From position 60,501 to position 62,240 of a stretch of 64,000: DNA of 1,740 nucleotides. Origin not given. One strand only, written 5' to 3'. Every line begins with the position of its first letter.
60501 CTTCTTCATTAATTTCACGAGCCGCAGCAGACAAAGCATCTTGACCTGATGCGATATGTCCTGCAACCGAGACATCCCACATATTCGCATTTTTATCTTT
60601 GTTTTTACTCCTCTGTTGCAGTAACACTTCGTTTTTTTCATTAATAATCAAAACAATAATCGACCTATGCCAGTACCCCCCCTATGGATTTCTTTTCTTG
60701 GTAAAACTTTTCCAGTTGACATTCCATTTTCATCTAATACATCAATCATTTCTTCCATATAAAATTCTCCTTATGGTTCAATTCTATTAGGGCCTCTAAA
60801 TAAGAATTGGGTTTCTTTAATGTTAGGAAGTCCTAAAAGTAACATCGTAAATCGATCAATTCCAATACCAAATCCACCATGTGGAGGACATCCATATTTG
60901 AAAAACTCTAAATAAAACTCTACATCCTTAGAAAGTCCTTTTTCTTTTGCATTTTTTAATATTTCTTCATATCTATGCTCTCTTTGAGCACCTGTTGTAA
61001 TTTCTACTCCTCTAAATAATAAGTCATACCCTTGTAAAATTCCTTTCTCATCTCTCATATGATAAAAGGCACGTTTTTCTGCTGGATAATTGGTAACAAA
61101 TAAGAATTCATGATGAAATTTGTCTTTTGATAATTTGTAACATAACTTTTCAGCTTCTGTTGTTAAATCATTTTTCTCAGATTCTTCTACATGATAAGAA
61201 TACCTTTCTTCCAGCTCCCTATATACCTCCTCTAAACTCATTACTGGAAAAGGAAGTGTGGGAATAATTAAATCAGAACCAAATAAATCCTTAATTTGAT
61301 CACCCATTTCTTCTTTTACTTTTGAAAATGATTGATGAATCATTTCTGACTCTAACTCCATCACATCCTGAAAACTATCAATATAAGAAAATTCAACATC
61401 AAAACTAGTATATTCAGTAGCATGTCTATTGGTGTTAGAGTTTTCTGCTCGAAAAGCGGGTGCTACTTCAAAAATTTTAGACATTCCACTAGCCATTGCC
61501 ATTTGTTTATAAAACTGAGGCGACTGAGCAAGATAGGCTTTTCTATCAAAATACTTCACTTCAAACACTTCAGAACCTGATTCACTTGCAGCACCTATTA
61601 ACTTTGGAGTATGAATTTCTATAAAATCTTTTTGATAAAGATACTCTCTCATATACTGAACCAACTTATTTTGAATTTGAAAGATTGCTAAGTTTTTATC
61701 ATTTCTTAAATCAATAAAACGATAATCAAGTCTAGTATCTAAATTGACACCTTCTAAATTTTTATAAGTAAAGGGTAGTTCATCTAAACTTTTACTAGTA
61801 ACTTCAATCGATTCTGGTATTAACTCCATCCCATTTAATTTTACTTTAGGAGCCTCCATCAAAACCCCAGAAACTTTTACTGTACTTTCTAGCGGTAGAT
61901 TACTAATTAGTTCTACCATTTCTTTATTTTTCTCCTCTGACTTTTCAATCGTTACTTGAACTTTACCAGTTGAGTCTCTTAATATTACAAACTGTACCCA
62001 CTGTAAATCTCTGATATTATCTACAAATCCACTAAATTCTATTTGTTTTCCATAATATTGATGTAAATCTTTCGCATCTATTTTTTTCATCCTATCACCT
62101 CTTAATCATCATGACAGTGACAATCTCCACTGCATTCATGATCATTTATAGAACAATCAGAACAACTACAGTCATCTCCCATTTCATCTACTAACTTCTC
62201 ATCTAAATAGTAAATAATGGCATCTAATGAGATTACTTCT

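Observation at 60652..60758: NUDIX hydrolase gene split by a homopolymeric G7 tract: a possible phase-variable (slipped-strand) switch or fresh pseudogene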

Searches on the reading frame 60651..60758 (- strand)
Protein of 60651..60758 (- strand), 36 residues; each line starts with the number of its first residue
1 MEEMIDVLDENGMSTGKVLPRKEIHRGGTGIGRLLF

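Call 12: list_cluster_members(proteins=[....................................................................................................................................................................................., P0001, window:60651-60758:-])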
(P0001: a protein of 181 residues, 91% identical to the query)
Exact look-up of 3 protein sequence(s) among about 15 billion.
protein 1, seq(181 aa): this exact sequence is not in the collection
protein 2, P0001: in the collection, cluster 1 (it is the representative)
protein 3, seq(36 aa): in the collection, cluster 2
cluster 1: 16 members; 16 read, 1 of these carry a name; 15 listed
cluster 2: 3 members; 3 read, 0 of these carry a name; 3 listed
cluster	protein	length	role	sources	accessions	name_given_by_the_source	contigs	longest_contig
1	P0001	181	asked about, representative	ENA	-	-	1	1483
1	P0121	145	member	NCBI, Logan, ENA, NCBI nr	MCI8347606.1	MAG: NUDIX domain-containing protein [Bacilli bacterium] | NUDIX domain-containing protein [Bacilli bacterium]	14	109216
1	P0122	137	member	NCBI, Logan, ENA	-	-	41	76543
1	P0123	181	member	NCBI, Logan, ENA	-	-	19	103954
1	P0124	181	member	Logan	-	-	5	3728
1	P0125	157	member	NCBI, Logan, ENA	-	-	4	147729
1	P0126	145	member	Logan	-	-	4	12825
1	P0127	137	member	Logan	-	-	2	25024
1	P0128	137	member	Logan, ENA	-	-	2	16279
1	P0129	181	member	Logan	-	-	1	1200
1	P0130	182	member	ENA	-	-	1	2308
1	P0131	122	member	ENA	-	-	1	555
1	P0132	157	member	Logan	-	-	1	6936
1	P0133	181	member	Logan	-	-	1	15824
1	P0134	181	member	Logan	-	-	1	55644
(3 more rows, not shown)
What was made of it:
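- OFF contigs outnumber ON by about 68 to 29 (call 12).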

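Call 16: find_encoding_contigs(protein=P0123, flank=3000, max_places=10)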
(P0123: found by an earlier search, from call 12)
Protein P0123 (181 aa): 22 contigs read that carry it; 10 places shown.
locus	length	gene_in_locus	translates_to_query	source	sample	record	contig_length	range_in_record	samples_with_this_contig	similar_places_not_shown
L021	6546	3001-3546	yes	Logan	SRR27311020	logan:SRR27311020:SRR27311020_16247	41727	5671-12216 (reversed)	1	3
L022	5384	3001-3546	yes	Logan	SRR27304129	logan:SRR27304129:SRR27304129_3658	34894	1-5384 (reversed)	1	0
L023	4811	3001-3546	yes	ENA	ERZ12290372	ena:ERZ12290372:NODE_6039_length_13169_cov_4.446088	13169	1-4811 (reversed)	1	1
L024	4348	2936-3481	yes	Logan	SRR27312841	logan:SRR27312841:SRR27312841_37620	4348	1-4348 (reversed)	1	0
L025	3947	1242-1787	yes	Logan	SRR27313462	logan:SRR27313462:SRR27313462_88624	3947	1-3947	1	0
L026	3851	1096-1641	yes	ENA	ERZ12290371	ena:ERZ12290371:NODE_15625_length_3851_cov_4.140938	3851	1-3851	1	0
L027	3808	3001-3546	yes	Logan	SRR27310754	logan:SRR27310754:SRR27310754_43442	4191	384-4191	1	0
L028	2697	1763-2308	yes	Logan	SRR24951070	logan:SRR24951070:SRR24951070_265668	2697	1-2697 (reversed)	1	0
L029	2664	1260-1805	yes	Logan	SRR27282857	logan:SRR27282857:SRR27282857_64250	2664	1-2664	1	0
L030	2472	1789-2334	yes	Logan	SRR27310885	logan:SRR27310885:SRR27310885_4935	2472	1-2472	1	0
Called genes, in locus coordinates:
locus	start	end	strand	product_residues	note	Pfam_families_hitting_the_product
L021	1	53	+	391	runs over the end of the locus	-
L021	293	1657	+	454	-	PF13393:tRNA-synt_His, PF00587:tRNA-synt_2b, PF03129:HGTP_anticodon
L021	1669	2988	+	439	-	PF01336:tRNA_anti-codon, PF00152:tRNA-synt_2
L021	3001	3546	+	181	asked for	PF00293:NUDIX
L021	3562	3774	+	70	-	-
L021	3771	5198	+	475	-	PF00587:tRNA-synt_2b, PF03129:HGTP_anticodon, PF09180:ProRS-C_1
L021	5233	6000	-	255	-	PF12146:Hydrolase_4, PF00561:Abhydrolase_1, PF12697:Abhydrolase_6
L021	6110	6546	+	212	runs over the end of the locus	PF01863:YgjP-like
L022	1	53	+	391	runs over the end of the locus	-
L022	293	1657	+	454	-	PF13393:tRNA-synt_His, PF00587:tRNA-synt_2b, PF03129:HGTP_anticodon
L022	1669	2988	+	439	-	PF01336:tRNA_anti-codon, PF00152:tRNA-synt_2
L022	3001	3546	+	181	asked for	PF00293:NUDIX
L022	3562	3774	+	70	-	-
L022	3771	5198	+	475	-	PF00587:tRNA-synt_2b, PF03129:HGTP_anticodon, PF09180:ProRS-C_1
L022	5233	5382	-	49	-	?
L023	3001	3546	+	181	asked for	PF00293:NUDIX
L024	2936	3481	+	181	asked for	PF00293:NUDIX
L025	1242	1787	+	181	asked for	PF00293:NUDIX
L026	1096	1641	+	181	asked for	PF00293:NUDIX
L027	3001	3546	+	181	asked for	PF00293:NUDIX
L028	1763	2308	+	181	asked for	PF00293:NUDIX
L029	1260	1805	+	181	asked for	PF00293:NUDIX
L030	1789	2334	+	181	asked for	PF00293:NUDIX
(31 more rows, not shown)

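Call 17: find_encoding_contigs(protein=P0122, flank=3000, max_places=10)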
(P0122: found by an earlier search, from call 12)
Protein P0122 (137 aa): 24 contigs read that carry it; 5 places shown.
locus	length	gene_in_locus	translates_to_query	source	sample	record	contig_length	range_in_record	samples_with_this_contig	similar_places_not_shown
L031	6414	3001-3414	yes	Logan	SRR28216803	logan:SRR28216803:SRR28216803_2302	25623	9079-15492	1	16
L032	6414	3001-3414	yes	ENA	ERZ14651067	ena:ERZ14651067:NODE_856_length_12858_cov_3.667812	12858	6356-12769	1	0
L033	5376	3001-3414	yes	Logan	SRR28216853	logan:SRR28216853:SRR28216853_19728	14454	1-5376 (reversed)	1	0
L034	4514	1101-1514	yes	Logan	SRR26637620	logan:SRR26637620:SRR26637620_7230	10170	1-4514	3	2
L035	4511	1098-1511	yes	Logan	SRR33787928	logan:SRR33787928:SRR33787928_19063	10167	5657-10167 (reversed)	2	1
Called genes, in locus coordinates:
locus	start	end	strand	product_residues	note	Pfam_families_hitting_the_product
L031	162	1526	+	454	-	PF13393:tRNA-synt_His, PF00587:tRNA-synt_2b, PF03129:HGTP_anticodon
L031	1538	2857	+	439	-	PF01336:tRNA_anti-codon, PF00152:tRNA-synt_2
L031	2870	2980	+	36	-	-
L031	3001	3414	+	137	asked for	PF00293:NUDIX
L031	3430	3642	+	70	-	-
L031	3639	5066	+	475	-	PF00587:tRNA-synt_2b, PF03129:HGTP_anticodon, PF09180:ProRS-C_1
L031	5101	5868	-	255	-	PF12146:Hydrolase_4, PF00561:Abhydrolase_1, PF12697:Abhydrolase_6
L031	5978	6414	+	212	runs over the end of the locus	PF01863:YgjP-like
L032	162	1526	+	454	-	PF13393:tRNA-synt_His, PF00587:tRNA-synt_2b, PF03129:HGTP_anticodon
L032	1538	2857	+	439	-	PF01336:tRNA_anti-codon, PF00152:tRNA-synt_2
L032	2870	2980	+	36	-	-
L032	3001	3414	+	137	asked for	PF00293:NUDIX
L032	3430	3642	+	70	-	-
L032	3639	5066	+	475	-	PF00587:tRNA-synt_2b, PF03129:HGTP_anticodon, PF09180:ProRS-C_1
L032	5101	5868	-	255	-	PF12146:Hydrolase_4, PF00561:Abhydrolase_1, PF12697:Abhydrolase_6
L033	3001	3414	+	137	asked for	PF00293:NUDIX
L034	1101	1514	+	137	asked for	PF00293:NUDIX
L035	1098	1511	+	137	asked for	PF00293:NUDIX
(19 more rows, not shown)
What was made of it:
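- In lineage B both AG7 (41 or more contigs) and AG8 (19 or more contigs) are each found many times (calls 12, 16, 17).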

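Call 18: find_encoding_contigs(protein=P0125, flank=3000, max_places=10)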
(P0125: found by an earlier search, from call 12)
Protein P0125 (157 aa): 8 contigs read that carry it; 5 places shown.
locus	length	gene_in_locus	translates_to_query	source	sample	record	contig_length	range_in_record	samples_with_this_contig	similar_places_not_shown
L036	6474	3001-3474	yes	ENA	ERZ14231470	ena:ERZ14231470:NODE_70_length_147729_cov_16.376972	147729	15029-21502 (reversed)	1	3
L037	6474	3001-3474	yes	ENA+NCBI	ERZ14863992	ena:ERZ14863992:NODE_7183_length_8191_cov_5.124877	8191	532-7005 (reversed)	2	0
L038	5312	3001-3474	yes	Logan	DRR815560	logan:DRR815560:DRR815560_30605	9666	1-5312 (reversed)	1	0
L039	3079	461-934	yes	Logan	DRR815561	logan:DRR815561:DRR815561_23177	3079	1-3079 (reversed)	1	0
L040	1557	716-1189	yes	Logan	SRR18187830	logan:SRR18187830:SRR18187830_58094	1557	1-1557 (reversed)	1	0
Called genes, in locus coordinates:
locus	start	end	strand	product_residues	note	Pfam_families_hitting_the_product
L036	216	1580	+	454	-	PF13393:tRNA-synt_His, PF00587:tRNA-synt_2b, PF03129:HGTP_anticodon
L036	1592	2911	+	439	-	PF01336:tRNA_anti-codon, PF00152:tRNA-synt_2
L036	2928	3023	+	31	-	-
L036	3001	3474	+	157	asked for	PF00293:NUDIX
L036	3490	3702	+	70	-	-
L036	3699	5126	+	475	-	PF00587:tRNA-synt_2b, PF03129:HGTP_anticodon, PF09180:ProRS-C_1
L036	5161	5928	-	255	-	PF12146:Hydrolase_4, PF00561:Abhydrolase_1, PF12697:Abhydrolase_6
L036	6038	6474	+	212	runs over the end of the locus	PF01863:YgjP-like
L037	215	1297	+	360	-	PF13393:tRNA-synt_His, PF00587:tRNA-synt_2b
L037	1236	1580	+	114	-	PF03129:HGTP_anticodon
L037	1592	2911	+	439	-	PF01336:tRNA_anti-codon, PF00152:tRNA-synt_2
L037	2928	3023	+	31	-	-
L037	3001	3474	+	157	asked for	PF00293:NUDIX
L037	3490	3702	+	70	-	-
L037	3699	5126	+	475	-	PF00587:tRNA-synt_2b, PF03129:HGTP_anticodon, PF09180:ProRS-C_1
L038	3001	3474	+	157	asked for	PF00293:NUDIX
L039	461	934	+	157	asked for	PF00293:NUDIX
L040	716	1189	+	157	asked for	PF00293:NUDIX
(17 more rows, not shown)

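Call 19: find_encoding_contigs(protein=P0128, flank=3000, max_places=10)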
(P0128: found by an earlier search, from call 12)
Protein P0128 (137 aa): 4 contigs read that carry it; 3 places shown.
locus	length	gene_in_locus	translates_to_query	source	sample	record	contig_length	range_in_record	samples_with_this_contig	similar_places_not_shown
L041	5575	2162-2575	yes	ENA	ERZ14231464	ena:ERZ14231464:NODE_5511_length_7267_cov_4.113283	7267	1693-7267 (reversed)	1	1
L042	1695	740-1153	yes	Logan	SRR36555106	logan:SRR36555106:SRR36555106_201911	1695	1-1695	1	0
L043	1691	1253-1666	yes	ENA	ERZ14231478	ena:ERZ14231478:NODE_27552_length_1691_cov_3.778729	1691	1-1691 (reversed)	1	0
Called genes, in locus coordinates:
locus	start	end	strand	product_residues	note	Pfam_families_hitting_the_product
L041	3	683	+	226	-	?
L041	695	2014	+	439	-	PF01336:tRNA_anti-codon, PF00152:tRNA-synt_2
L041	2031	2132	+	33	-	-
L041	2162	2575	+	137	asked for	PF00293:NUDIX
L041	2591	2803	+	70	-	-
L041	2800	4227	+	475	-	PF00587:tRNA-synt_2b, PF03129:HGTP_anticodon, PF09180:ProRS-C_1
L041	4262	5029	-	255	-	PF12146:Hydrolase_4, PF00561:Abhydrolase_1, PF12697:Abhydrolase_6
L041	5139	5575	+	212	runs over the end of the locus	PF01863:YgjP-like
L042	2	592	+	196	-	?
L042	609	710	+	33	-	-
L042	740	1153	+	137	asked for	PF00293:NUDIX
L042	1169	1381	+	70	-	-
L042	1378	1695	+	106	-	?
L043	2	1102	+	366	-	?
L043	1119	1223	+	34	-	-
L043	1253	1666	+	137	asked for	PF00293:NUDIX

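Call 20: find_encoding_contigs(protein=P0130, flank=3000, max_places=10)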
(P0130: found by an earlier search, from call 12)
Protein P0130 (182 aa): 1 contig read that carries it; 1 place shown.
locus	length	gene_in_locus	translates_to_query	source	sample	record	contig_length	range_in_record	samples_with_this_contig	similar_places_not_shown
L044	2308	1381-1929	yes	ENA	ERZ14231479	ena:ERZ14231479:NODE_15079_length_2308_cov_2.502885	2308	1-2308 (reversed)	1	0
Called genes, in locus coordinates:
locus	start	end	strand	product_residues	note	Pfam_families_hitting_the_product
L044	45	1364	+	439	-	PF01336:tRNA_anti-codon, PF00152:tRNA-synt_2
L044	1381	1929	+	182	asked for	PF00293:NUDIX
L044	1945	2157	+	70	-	-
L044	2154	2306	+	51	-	?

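Call 43: find_encoding_contigs(protein=P0126, flank=3000, max_places=6)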
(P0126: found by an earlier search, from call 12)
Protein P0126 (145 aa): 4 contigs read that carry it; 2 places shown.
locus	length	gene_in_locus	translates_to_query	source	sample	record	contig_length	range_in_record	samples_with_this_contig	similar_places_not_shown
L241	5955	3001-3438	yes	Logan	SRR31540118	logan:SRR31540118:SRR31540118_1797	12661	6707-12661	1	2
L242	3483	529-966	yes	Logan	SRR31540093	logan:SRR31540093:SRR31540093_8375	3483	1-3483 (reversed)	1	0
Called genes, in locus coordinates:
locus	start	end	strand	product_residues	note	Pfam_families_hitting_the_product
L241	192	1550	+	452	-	PF13393:tRNA-synt_His, PF00587:tRNA-synt_2b, PF03129:HGTP_anticodon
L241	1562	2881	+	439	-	PF01336:tRNA_anti-codon, PF00152:tRNA-synt_2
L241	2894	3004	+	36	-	-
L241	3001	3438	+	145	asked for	PF00293:NUDIX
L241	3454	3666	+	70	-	-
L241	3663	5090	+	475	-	PF00587:tRNA-synt_2b, PF03129:HGTP_anticodon, PF09180:ProRS-C_1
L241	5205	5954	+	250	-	?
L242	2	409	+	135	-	?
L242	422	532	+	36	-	-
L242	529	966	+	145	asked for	PF00293:NUDIX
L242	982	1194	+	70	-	-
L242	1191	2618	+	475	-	PF00587:tRNA-synt_2b, PF03129:HGTP_anticodon, PF09180:ProRS-C_1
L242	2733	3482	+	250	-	?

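Call 44: find_encoding_contigs(protein=P0127, flank=3000, max_places=6)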
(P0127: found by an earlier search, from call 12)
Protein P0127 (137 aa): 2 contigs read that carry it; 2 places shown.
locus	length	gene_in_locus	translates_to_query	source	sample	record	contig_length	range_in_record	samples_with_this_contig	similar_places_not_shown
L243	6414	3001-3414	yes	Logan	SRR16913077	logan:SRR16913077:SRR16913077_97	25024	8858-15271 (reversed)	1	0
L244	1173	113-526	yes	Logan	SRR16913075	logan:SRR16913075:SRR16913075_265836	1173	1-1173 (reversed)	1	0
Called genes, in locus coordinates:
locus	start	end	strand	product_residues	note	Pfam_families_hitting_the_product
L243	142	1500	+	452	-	PF13393:tRNA-synt_His, PF00587:tRNA-synt_2b, PF03129:HGTP_anticodon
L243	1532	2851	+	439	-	PF01336:tRNA_anti-codon, PF00152:tRNA-synt_2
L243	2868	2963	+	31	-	-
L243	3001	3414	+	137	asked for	PF00293:NUDIX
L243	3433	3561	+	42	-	-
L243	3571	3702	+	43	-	-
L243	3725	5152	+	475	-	PF00587:tRNA-synt_2b, PF03129:HGTP_anticodon, PF09180:ProRS-C_1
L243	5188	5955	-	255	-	PF12146:Hydrolase_4, PF00561:Abhydrolase_1, PF12697:Abhydrolase_6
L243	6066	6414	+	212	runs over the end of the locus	PF01863:YgjP-like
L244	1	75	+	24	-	?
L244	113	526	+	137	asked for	PF00293:NUDIX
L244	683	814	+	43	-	-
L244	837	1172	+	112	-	?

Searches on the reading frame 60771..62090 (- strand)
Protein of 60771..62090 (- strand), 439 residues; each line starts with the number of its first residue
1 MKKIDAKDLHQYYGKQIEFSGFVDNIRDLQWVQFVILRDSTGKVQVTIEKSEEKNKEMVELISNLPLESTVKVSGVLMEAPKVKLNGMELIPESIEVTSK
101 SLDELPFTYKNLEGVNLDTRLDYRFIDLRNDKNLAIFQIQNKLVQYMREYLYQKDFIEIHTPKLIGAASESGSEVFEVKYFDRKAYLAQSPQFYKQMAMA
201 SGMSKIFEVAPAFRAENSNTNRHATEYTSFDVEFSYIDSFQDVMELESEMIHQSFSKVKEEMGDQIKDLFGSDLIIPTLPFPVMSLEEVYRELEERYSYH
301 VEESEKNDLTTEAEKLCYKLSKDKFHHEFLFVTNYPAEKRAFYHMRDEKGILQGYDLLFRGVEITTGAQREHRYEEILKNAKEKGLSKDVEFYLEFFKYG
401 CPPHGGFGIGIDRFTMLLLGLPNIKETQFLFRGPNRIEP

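Call 10: find_encoding_contigs(protein=window:60771-62090:-, flank=3000, max_places=10)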
Protein window:60771-62090:- (439 aa): 17 contigs read that carry it; 10 places shown.
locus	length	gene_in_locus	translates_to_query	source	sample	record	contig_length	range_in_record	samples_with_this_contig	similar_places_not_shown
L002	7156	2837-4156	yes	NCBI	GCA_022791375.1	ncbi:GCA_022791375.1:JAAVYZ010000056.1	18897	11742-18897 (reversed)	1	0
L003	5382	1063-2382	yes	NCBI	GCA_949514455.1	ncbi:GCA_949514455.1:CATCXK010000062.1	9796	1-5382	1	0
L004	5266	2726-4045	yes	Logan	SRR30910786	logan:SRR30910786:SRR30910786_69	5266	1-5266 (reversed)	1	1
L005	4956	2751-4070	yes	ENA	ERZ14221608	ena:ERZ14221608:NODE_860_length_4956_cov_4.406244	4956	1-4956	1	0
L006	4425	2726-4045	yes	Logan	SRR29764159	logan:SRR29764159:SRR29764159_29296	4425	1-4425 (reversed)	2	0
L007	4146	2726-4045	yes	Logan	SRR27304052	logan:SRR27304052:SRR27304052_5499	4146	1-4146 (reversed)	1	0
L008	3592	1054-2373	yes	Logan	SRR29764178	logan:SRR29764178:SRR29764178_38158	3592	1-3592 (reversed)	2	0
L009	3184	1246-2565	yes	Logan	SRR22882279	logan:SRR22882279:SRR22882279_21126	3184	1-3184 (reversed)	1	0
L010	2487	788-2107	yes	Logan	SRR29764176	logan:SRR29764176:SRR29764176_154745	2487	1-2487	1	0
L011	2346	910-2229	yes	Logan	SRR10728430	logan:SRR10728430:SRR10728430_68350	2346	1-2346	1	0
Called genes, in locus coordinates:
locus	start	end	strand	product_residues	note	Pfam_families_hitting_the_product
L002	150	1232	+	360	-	-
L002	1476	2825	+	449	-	PF13393:tRNA-synt_His, PF00587:tRNA-synt_2b, PF03129:HGTP_anticodon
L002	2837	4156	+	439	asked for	PF01336:tRNA_anti-codon, PF00152:tRNA-synt_2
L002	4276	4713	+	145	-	PF00293:NUDIX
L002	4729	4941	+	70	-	-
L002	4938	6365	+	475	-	PF00587:tRNA-synt_2b, PF03129:HGTP_anticodon, PF09180:ProRS-C_1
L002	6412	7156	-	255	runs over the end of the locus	PF12146:Hydrolase_4, PF00561:Abhydrolase_1, PF12697:Abhydrolase_6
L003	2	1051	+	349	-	?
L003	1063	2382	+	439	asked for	PF01336:tRNA_anti-codon, PF00152:tRNA-synt_2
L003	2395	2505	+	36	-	-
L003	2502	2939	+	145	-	PF00293:NUDIX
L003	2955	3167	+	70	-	-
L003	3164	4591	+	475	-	PF00587:tRNA-synt_2b, PF03129:HGTP_anticodon, PF09180:ProRS-C_1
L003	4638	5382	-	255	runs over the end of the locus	PF12146:Hydrolase_4, PF00561:Abhydrolase_1, PF12697:Abhydrolase_6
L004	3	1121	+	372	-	?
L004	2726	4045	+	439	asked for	PF01336:tRNA_anti-codon, PF00152:tRNA-synt_2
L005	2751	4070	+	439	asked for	PF01336:tRNA_anti-codon, PF00152:tRNA-synt_2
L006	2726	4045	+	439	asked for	PF01336:tRNA_anti-codon, PF00152:tRNA-synt_2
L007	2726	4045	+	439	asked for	PF01336:tRNA_anti-codon, PF00152:tRNA-synt_2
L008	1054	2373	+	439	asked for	PF01336:tRNA_anti-codon, PF00152:tRNA-synt_2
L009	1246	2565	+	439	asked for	PF01336:tRNA_anti-codon, PF00152:tRNA-synt_2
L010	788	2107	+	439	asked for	PF01336:tRNA_anti-codon, PF00152:tRNA-synt_2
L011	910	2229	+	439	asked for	PF01336:tRNA_anti-codon, PF00152:tRNA-synt_2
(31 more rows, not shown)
